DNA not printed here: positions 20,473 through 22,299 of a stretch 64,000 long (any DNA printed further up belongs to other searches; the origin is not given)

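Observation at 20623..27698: Putative flavin-based trans-envelope electron-transfer module under an OmpR-type two-component system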

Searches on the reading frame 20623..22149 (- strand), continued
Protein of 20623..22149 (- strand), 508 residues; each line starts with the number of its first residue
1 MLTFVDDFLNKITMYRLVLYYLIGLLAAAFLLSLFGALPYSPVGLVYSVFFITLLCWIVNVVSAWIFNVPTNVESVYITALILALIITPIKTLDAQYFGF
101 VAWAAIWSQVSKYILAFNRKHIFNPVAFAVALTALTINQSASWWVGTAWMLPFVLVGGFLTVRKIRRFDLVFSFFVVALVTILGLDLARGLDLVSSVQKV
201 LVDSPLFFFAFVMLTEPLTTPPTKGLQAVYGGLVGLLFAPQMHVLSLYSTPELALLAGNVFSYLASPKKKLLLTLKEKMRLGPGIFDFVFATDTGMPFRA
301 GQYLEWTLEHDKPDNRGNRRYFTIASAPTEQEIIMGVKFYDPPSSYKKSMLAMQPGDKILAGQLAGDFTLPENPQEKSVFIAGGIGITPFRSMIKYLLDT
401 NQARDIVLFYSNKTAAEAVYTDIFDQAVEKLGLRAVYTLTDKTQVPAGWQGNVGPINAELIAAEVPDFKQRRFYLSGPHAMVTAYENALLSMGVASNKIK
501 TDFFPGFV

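Call 14: find_encoding_contigs(protein=P0012, flank=10000, max_places=2)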
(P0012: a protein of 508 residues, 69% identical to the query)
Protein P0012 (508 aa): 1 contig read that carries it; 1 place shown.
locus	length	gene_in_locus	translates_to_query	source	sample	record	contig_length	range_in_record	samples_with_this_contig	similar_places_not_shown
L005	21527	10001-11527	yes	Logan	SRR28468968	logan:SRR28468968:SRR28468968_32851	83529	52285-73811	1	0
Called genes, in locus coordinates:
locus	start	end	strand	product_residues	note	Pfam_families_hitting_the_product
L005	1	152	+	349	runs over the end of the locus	-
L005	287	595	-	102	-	-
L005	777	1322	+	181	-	PF09990:DUF2231 (faint)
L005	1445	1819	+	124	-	-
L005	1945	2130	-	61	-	-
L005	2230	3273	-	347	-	PF00117:GATase, PF07722:Peptidase_C26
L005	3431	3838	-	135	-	-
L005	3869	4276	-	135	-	-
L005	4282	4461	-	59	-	PF00301:Rubredoxin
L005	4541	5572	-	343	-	PF00512:HisKA, PF13581:HATPase_c_2 (weak), PF02518:HATPase_c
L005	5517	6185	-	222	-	PF00072:Response_reg, PF00486:Trans_reg_C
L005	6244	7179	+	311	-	PF02424:ApbE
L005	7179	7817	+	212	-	-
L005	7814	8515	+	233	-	PF00970:FAD_binding_6, PF00175:NAD_binding_1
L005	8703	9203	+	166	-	PF04205:FMN_bind (weak)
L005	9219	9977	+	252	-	PF02424:ApbE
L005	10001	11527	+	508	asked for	PF03116:NQR2_RnfD_RnfE, PF00175:NAD_binding_1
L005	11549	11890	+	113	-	-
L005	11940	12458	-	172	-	-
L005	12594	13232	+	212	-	PF05724:TPMT, PF02353:CMAS, PF13489:Methyltransf_23, PF03848:TehB, PF13847:Methyltransf_31, PF08241:Methyltransf_11, PF08242:Methyltransf_12, PF13649:Methyltransf_25, +2 more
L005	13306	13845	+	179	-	PF01230:HIT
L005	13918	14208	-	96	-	-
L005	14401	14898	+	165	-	PF01909:NTP_transf_2 (weak), PF18765:Polbeta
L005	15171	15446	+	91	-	-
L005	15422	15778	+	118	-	-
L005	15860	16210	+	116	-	-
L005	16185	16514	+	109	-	PF04993:TfoX_N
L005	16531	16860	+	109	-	-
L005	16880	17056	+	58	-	-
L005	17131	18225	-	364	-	PF02353:CMAS, PF08241:Methyltransf_11, PF08242:Methyltransf_12 (faint), PF13649:Methyltransf_25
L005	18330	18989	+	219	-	PF13847:Methyltransf_31, PF08241:Methyltransf_11 (weak), PF13649:Methyltransf_25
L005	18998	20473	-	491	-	PF13687:DUF4153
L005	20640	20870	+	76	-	-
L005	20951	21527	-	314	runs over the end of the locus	PF01435:Peptidase_M48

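Call 19: find_related_loci(query=A1, collection=genome_contigs, flank=8000)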
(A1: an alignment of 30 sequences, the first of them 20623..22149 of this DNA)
Query A1 (508 aa) in genome_contigs; peptide patterns used: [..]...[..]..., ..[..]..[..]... (x = any residue, [..] = any of these).
600 stretches matched a pattern (row limit reached: there are more); 583 encode a relative of the query (tblastn E <= 1e-3); the best 80 are kept; 80 distinct loci.
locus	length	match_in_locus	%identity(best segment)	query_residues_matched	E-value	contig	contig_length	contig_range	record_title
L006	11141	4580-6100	78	1-507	0e+0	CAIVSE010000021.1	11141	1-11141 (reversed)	Candidatus Doudnabacteria bacterium isolate MJ-time_bin-3275 genome assembly, contig: bin-3275:21/93, whole genome shotg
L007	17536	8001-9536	65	1-508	0e+0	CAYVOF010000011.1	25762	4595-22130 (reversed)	MAG TPA_asm: uncultured Candidatus Saccharibacteria bacterium isolate SRP192515_co2_194 genome assembly, contig: NODE_14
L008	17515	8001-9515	61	1-507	0e+0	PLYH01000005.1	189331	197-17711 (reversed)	MAG: Candidatus Peregrinibacteria bacterium isolate palsa_1335 73.20120700_P3D.295_contig_34567, whole genome shotgun se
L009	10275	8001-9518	60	1-507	0e+0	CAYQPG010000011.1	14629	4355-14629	MAG TPA_asm: uncultured Candidatus Saccharibacteria bacterium isolate SRP271791_co2_70 genome assembly, contig: NODE_101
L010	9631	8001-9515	59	1-507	0e+0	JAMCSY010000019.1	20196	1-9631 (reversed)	MAG: Patescibacteria group bacterium isolate FK_Sedi_A_Bin.193 NODE_6037_length_20196_cov_13.1712, whole genome shotgun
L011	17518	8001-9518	58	1-507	0e+0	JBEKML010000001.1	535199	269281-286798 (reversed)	MAG: Minisyncoccia bacterium isolate SPRUCE 393 SPRUCE_393_1, whole genome shotgun sequence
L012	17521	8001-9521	58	1-507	0e+0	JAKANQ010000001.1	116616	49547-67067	MAG: bacterium isolate WY5.bin81 NODE_240_length_116616_cov_6.377538, whole genome shotgun sequence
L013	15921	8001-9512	60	1-507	0e+0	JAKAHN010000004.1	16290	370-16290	MAG: bacterium isolate WY3.bin111 NODE_6090_length_16290_cov_1.289055, whole genome shotgun sequence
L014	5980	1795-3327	57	1-507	0e+0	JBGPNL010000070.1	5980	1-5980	MAG: Candidatus Paceibacteria bacterium isolate OBJ_0618_7090110_215 k141_1022434_length_5980_cov_10.0000, whole genome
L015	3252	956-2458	57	5-507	0e+0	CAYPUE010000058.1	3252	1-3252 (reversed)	MAG TPA_asm: uncultured Gammaproteobacteria bacterium isolate SRP269290_co2_354 genome assembly, contig: NODE_49475_leng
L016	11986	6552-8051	58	1-507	0e+0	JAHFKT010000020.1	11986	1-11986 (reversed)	MAG: Candidatus Yanofskybacteria bacterium isolate nzgw416 NODE_3740_length_11987_cov_3.668043, whole genome shotgun seq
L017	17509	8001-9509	57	2-507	0e+0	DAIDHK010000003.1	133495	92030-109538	MAG TPA_asm: Candidatus Levyibacteriota bacterium isolate clean343 NODE_3_length_133495_cov_12.109453, whole genome shot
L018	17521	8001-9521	59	1-506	0e+0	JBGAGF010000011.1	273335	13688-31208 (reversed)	MAG: Aggregatilineales bacterium isolate MAG_MBR_H125.30 MBRH125-30_opera_contig_299, whole genome shotgun sequence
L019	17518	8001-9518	56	1-508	0e+0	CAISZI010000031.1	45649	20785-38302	Candidatus Wirthbacteria bacterium isolate AlinenLipids_bin-4622 genome assembly, contig: bin-4622:31/66, whole genome s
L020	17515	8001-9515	59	1-507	0e+0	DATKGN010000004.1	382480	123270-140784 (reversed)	MAG TPA_asm: Patescibacteria group bacterium isolate SMAG_U14552 k141_31954, whole genome shotgun sequence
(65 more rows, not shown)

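Call 24: predict_structure(alignment_id=A1)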
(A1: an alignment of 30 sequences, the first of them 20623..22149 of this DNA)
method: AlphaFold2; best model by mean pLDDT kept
length: 508 residues; sequences in the alignment: 30
mean_pLDDT: 85.3   pTM: 0.75
mean pLDDT of the five models: 85.3, 84.9, 83.9, 83.8, 80.1
residues with pLDDT >= 90: 202; 70-90: 265; 50-70: 37; < 50: 4
segments of 3 or more residues with pLDDT < 50: 505-508
pLDDT, mean of each block of 10 residues (from residue 1): 69 81 94 90 90 91 80 81 88 77 86 70 75 70 85 91 83 93 91 88 87 77 81 89 72 83 72 90 92 81 84 74 90 89 85 90 79 91 92 96 95 91 95 94 90 91 94 89 90 91 54
secondary structure, 60 per line:
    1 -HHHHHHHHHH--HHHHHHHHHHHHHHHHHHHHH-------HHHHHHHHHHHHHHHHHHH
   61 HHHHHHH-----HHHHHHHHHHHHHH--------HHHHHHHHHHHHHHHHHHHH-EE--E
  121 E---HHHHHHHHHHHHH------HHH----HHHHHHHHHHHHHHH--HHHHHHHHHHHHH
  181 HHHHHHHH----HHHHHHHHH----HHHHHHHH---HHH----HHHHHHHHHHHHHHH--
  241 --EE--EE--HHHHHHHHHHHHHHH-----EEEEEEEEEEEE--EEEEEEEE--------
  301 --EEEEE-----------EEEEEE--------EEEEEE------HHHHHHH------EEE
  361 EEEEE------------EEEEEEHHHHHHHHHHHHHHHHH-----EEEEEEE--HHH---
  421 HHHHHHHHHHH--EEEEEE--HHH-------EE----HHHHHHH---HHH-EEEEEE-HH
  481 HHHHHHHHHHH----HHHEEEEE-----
elements in order: H2-11 H14-34 H42-67 H73-86 H95-114 H125-137 H151-165 H168-188 H193-201 H206-213 H224-238 H251-265 E271-282 E285-292 E303-307 E319-324 E333-338 H345-351 E358-365 E378-383 H384-400 E406-412 H421-431 E434-439 H458-464 E472-477 H479-491 E499-503
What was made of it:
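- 20623..22149 (-): NqrB/RnfD-like membrane domain (about residues 1-265, flavinylation loop deleted) fused to a cytoplasmic NqrF/FNR-like FAD/NAD(P)H domain (about residues 270-508). AF2 pLDDT 85.3 (call 24).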

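Call 26: search_protein_representatives(protein=window:20623-22149:-)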
Query: 508 residues. Proteins with E-value up to 0.001 (for the whole library): 11894; up to 1e-10: 4212; up to 1e-30: 763. The best 150 are listed.
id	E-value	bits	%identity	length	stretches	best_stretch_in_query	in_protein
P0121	3.7e-194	662.7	59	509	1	1-507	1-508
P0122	2.2e-179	614.0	56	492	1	14-507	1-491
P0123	5.0e-169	579.8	52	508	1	3-508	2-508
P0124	1.1e-163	562.2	54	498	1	14-508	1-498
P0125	3.5e-158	544.1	53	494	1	14-507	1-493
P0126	3.1e-155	534.4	49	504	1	1-507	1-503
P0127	2.0e-153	528.4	53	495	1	1-507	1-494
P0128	3.4e-152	524.3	52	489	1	3-507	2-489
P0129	8.2e-152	523.1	49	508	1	4-507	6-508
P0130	6.0e-151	520.2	48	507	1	1-507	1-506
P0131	1.7e-150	518.7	52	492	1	1-507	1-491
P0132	6.9e-150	516.7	49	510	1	5-507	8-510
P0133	1.1e-149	516.0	57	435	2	249-508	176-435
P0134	9.2e-149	513.0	49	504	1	3-508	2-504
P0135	2.2e-148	511.7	48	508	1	2-507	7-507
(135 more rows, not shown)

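Call 27: fold_search(model_id=the predicted structure, library=pdb)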
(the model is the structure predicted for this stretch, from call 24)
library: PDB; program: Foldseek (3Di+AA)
matches with E <= 10: 1462; with E <= 0.001: 326
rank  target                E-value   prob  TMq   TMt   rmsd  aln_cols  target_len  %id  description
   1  6o0a                  6.5e-17  1.00  0.43  0.56  10.6       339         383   19  Crystal structure of flavohemoglobin from Malassezia yamatoensis with bound FAD and heme determined by iron SAD phasing (released 2019-03-06)
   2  1gvh                  7.6e-17  1.00  0.45  0.56   6.5       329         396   16  The X-ray structure of ferric Escherichia coli flavohemoglobin reveals an unespected geometry of the distal heme pocket (released 2002-08-06)
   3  4eh1_B                8.4e-16  1.00  0.41  0.83   2.9       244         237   21  Crystal Structure of the Flavohem-like-FAD/NAD Binding Domain of Nitric Oxide Dioxygenase from Vibrio cholerae O1 biov (released 2012-04-25)
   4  5ogx                  9.3e-16  1.00  0.42  0.62   2.5       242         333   22  Crystal structure of Amycolatopsis cytochrome P450 reductase GcoB. (released 2018-07-04)
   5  7qty                  9.8e-16  1.00  0.41  0.73   4.7       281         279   22  X-ray structure of FAD domain of NqrF of Klebsiella pneumoniae (released 2022-02-09)
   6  4eh1_A                1.4e-15  1.00  0.40  0.83   3.0       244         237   21  Crystal Structure of the Flavohem-like-FAD/NAD Binding Domain of Nitric Oxide Dioxygenase from Vibrio cholerae O1 biov (released 2012-04-25)
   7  8qta                  1.5e-15  1.00  0.39  0.49  13.1       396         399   17  Cryo-EM structure of Streptococcus pneumoniae NADPH oxidase F397A mutant in complex with NADPH (released 2024-07-24)
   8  2r6h_D                1.6e-15  1.00  0.41  0.72   4.8       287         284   21  Crystal structure of the domain comprising the NAD binding and the FAD binding regions of the NADH:ubiquinone oxidored (released 2007-09-11)
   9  2r6h_C                2.8e-15  1.00  0.41  0.71   4.0       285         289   20  Crystal structure of the domain comprising the NAD binding and the FAD binding regions of the NADH:ubiquinone oxidored (released 2007-09-11)
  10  2r6h_B                3.8e-15  1.00  0.41  0.71   5.0       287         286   20  Crystal structure of the domain comprising the NAD binding and the FAD binding regions of the NADH:ubiquinone oxidored (released 2007-09-11)
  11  2r6h_A                4.5e-15  1.00  0.41  0.70   5.0       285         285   20  Crystal structure of the domain comprising the NAD binding and the FAD binding regions of the NADH:ubiquinone oxidored (released 2007-09-11)
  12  8a1t_F                5.2e-15  1.00  0.42  0.52   3.3       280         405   24  Sodium pumping NADH-quinone oxidoreductase (released 2023-06-14)
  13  8ad3_A                5.8e-15  1.00  0.41  0.72   4.7       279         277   23  X-ray structure of NqrF(129-408)of Vibrio cholerae variant F406A (released 2023-07-12)
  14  8ad4_A                7.6e-15  1.00  0.41  0.71   4.9       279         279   23  X-ray structure of NqrF(129-408)of Vibrio cholerae in complex with NADH (released 2023-07-12)
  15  7qu3                  8.0e-15  1.00  0.41  0.73   4.5       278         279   22  X-ray structure of FAD domain of NqrF of Pseudomonas aeruginosa (released 2022-02-09)
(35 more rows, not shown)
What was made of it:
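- Tried and rejected: Foldseek on the full-length model (call 27).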

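Call 38: search_protein_families(library=pfam, proteins=[L006:6099-6797:+, L006:6828-7997:+, L006:8050-9183:+, L006:147-692:+, L006:711-1253:+, L008:9985-11082:-, L008:9515-9982:-, L005:7179-7817:+, L005:6244-7179:+, L005:7814-8515:+], max_evalue=0.01)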
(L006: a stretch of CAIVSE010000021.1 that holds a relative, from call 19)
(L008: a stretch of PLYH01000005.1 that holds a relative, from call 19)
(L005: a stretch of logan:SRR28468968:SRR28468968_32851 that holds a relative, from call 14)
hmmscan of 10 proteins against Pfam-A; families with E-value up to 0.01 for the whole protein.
L006:6099-6797:+ (232 aa): 2 families
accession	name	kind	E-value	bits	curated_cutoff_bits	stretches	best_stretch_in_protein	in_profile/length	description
PF14360.12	PAP2_C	-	1.5e-05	25.9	27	1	143-204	5-71/74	PAP2 superfamily C-terminal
PF01569.27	PAP2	-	0.0041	17.3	27.2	1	146-205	53-121/130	PAP2 superfamily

L006:6828-7997:+ (389 aa): 1 family
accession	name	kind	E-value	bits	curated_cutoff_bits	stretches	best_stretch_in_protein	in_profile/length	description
PF09992.14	NAGPA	-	7.5e-09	36.5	25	1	204-340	2-137/169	Phosphodiester glycosidase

L006:8050-9183:+ (377 aa): 1 family
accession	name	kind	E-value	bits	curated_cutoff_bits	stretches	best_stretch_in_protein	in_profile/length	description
PF03781.23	FGE-sulfatase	-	0.0012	19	23.3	0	140-256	99-190/255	Sulfatase-modifying factor enzyme 1-like domain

L006:147-692:+ (181 aa): 0 families

L006:711-1253:+ (180 aa): 1 family
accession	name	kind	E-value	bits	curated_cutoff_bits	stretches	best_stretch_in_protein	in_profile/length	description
PF09990.14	DUF2231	-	8.1e-09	36.1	26.4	1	2-163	3-131/139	Predicted membrane protein (DUF2231)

L008:9985-11082:- (365 aa): 4 families
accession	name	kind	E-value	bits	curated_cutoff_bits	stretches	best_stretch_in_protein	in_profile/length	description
PF01436.27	NHL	-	1.6e-07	31.4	20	0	174-189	10-25/28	NHL repeat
PF13360.13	PQQ_2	-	7.8e-05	22.9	27.6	0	220-350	27-154/233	Outer membrane protein assembly factor BamB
PF14269.12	Arylsulfotran_2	-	0.0012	18.8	27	0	263-294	268-298/301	Arylsulfotransferase (ASST)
PF13570.13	Beta-prop_ACSF4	-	0.0082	16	133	0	285-345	78-134/329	Beta-alanine-activating enzyme, beta-propeller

L008:9515-9982:- (155 aa): 0 families

L005:7179-7817:+ (212 aa): 0 families

L005:6244-7179:+ (311 aa): 1 family
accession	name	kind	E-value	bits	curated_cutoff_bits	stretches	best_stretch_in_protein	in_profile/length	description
PF02424.20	ApbE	-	5.5e-41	141.3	25.6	1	12-290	1-258/266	ApbE family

L005:7814-8515:+ (233 aa): 2 families
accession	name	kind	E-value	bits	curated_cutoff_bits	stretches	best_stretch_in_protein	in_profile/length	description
PF00970.30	FAD_binding_6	-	3.2e-11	43.9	21.1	1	10-99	4-95/99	Oxidoreductase FAD-binding domain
PF00175.26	NAD_binding_1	-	4.5e-10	40.6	22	1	115-207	3-101/109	Oxidoreductase NAD-binding domain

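Call 66: list_cluster_members(proteins=[window:20623-22149:-, window:22152-22874:-, window:22900-23520:-, window:23536-24138:-, window:24141-24560:-, window:24633-26051:-, window:26048-27082:-, window:27030-27698:-])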
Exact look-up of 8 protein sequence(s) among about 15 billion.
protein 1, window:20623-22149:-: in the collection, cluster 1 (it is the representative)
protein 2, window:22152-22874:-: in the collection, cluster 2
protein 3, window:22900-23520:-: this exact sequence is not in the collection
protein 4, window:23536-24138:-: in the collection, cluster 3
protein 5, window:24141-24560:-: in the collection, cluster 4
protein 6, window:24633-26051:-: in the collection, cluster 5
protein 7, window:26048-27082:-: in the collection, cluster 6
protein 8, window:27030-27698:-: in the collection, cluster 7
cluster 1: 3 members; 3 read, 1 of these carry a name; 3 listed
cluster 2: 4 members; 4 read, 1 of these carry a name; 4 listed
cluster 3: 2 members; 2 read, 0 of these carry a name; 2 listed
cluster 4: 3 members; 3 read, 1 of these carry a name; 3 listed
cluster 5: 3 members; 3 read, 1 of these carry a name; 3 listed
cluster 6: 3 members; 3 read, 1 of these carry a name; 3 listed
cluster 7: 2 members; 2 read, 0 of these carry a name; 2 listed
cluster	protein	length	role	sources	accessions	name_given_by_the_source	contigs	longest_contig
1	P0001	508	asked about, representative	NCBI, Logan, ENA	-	-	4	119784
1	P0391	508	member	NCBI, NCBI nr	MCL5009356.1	MAG: oxidoreductase [Patescibacteria group bacterium] | oxidoreductase [Patescibacteria group bacterium]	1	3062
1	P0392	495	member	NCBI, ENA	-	-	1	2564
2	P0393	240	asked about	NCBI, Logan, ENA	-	-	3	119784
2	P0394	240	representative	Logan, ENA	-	-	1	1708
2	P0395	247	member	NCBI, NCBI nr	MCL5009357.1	MAG: FAD:protein FMN transferase [Patescibacteria group bacterium] | FAD:protein FMN transferase [Patescibacteria group bacterium]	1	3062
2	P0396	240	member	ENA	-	-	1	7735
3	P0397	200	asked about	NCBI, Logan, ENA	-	-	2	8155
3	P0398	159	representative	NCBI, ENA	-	-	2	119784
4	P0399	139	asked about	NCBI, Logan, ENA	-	-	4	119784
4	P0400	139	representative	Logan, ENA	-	-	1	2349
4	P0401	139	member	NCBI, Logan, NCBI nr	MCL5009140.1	MAG: FMN-binding protein [Patescibacteria group bacterium] | FMN-binding protein [Patescibacteria group bacterium]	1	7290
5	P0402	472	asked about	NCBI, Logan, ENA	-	-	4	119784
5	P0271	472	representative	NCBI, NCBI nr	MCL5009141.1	MAG: hypothetical protein M1400_02235 [Patescibacteria group bacterium] | hypothetical protein [Patescibacteria group bacterium]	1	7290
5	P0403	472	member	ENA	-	-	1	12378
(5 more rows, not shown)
